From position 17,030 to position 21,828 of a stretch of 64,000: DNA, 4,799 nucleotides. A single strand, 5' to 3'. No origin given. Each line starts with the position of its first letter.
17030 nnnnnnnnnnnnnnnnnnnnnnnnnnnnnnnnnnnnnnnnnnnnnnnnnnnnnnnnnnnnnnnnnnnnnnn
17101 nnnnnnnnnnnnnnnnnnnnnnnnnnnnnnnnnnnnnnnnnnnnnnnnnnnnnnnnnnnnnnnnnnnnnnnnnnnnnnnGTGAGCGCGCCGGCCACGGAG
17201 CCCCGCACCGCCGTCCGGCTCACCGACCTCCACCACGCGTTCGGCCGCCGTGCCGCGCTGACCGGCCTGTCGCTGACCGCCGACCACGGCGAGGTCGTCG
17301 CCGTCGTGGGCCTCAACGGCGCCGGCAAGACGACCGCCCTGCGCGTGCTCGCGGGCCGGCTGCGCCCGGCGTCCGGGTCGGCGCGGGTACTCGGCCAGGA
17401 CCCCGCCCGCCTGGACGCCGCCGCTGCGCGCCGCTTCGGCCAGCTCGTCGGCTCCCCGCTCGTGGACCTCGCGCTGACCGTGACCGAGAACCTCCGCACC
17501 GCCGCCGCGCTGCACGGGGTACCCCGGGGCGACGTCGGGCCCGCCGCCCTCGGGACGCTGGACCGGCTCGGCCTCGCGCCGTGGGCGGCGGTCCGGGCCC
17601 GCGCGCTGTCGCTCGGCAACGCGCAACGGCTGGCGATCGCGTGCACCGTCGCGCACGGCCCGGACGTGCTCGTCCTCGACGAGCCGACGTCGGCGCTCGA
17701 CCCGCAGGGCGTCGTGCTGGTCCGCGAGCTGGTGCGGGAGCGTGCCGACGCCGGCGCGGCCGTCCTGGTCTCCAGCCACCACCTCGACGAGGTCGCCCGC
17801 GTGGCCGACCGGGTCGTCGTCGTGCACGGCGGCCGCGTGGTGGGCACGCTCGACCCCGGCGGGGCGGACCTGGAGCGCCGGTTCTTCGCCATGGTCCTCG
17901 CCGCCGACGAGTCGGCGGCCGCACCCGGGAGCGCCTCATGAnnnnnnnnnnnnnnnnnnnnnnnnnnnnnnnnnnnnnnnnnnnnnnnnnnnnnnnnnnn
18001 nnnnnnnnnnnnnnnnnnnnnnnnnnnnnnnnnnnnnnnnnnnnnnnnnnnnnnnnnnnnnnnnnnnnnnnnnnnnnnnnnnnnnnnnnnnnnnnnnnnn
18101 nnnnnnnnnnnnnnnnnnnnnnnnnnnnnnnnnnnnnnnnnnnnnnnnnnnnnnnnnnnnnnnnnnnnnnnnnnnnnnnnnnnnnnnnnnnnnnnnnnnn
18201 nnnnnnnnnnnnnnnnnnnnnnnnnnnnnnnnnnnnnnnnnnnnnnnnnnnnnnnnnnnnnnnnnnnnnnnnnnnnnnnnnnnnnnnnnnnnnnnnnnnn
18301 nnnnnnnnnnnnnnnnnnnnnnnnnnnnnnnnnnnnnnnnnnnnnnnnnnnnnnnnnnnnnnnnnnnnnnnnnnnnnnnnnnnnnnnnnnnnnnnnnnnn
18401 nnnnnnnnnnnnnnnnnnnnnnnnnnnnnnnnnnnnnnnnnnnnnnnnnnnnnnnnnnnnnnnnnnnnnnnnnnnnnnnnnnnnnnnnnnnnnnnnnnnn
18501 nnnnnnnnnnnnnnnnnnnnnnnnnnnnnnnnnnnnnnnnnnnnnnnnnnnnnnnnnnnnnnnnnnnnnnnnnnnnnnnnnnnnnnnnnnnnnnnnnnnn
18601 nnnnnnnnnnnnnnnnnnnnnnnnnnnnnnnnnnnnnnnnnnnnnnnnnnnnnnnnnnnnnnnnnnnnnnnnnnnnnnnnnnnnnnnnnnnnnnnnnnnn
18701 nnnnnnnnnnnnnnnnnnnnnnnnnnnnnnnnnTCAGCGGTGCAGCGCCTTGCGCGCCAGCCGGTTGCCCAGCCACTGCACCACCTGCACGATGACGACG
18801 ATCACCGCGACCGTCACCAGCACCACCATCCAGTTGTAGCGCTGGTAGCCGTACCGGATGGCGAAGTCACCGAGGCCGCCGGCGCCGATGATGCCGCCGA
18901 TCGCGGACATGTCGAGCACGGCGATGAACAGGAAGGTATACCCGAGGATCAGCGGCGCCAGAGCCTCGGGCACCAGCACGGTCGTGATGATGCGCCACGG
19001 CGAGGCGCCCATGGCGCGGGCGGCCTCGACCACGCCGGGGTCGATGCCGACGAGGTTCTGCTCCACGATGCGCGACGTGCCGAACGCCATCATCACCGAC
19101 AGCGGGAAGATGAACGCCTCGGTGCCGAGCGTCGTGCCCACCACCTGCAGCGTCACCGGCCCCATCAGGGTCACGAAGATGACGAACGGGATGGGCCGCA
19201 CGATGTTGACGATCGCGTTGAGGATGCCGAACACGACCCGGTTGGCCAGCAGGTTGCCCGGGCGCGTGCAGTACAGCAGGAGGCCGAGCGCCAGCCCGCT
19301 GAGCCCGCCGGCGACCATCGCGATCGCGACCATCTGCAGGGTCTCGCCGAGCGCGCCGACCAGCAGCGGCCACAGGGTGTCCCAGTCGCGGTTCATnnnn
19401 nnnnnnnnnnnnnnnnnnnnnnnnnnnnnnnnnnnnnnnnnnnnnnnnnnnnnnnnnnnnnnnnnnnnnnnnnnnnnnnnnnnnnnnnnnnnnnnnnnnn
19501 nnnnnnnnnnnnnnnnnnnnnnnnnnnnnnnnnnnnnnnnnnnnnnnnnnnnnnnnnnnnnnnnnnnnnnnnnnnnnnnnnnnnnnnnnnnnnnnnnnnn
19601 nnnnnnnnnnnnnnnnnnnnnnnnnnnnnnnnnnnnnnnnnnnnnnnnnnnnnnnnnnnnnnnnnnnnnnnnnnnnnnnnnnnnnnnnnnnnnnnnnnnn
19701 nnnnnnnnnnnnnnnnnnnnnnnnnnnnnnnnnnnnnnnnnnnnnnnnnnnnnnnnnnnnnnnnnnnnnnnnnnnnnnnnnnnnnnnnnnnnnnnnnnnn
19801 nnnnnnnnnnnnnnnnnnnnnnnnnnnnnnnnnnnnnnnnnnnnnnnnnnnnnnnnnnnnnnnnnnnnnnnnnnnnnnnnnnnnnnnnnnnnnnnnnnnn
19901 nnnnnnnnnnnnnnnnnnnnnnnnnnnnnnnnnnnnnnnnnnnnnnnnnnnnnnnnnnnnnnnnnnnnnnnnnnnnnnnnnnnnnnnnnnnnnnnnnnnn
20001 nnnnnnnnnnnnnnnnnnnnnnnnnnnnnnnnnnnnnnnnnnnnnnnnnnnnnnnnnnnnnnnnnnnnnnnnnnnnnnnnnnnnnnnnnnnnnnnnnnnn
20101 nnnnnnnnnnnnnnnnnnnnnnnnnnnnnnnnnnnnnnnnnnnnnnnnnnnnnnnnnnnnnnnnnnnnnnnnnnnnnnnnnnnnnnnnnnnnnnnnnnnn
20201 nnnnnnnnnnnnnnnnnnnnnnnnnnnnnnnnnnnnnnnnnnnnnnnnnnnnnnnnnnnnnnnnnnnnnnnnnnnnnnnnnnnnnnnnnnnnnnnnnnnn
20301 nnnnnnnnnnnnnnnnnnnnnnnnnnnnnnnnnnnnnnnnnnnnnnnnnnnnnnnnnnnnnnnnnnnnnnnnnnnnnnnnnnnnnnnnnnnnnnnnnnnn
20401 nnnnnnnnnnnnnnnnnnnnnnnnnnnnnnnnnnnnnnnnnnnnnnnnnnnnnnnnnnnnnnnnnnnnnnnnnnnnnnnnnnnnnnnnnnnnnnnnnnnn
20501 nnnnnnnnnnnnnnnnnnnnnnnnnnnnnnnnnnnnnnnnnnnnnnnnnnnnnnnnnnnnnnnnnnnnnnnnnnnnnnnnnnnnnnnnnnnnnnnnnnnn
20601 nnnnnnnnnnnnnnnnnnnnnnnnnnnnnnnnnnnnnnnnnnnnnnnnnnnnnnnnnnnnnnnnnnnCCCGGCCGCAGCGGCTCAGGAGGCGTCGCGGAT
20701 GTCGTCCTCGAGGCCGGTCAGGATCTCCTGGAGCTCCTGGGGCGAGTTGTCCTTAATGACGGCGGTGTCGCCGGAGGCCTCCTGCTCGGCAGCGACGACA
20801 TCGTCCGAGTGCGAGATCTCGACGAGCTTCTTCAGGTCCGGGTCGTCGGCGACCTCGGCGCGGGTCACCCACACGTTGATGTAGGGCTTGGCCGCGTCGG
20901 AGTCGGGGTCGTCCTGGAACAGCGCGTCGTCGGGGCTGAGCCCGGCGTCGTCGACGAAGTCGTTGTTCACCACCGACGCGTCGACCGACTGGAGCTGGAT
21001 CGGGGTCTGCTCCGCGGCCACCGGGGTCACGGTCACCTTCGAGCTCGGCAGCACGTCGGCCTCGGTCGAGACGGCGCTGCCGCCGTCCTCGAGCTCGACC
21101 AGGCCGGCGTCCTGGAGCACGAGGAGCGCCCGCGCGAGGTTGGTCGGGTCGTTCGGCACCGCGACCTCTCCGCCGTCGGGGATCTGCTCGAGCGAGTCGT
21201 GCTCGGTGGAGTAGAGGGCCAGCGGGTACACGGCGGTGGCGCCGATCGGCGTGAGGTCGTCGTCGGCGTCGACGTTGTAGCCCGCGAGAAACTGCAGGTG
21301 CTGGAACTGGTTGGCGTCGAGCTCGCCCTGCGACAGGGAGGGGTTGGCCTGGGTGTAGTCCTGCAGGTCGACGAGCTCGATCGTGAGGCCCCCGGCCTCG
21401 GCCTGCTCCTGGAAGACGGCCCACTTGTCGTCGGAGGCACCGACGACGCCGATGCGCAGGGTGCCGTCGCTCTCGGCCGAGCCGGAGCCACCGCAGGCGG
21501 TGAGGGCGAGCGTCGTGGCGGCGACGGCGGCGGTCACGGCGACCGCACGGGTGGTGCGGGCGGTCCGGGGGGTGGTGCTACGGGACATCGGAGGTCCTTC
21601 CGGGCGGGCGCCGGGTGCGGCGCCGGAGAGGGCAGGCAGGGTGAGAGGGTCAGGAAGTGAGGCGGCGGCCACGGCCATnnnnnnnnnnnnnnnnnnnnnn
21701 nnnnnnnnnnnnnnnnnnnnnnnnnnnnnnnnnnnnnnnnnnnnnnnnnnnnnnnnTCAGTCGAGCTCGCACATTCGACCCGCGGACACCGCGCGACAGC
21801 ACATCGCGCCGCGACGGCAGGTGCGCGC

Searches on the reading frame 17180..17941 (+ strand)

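Call 7: search_protein_families(library=pfam, proteins=[window:17180-17941:+], max_evalue=0.001)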
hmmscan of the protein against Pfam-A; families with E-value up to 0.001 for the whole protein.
window:17180-17941:+ (253 aa): 3 families
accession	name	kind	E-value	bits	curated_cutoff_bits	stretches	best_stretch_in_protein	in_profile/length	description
PF00005.33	ABC_tran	-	3.6e-23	83.1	25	1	27-171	1-137/137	ABC transporter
PF13304.12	AAA_21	-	5.8e-10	40.2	27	1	138-201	233-299/304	AAA domain, putative AbiEii toxin, Type IV TA system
PF02463.25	SMC_N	-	0.00043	20.2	40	0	158-215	156-211/220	RecF/RecN/SMC N terminal domain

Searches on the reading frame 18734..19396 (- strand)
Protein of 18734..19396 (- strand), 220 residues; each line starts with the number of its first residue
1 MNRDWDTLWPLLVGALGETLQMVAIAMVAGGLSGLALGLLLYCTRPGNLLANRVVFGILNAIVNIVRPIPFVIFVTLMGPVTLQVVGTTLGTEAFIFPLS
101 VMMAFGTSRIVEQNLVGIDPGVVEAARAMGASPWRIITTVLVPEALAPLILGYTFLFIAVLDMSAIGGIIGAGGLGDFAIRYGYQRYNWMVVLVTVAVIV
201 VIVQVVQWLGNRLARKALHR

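Call 21: search_protein_families(library=pfam, proteins=[window:18734-19396:-], max_evalue=0.00001)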
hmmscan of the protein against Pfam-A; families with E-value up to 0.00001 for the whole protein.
window:18734-19396:- (220 aa): 1 family
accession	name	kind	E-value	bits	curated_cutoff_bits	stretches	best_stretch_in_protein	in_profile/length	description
PF00528.27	BPD_transp_1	-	4.6e-14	53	26.4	1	35-216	2-181/184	Binding-protein-dependent transport system inner membrane component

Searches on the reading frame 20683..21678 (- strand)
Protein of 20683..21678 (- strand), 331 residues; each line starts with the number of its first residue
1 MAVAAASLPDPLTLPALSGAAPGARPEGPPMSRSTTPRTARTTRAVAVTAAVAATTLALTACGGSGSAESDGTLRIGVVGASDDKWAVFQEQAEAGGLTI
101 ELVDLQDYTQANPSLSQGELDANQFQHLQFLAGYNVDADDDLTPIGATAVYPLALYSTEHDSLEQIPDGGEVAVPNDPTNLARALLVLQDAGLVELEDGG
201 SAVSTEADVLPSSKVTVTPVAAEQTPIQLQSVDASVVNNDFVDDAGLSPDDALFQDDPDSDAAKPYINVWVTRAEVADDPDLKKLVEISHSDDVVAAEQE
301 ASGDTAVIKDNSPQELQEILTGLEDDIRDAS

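Call 21: search_protein_families(library=pfam, proteins=[window:20683-21678:-], max_evalue=0.00001)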
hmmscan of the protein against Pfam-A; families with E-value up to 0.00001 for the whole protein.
window:20683-21678:- (331 aa): 1 family
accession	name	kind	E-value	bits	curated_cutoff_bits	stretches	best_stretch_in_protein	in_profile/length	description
PF03180.19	Lipoprotein_9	-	2.6e-57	194.1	27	1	74-307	1-232/236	NlpA lipoprotein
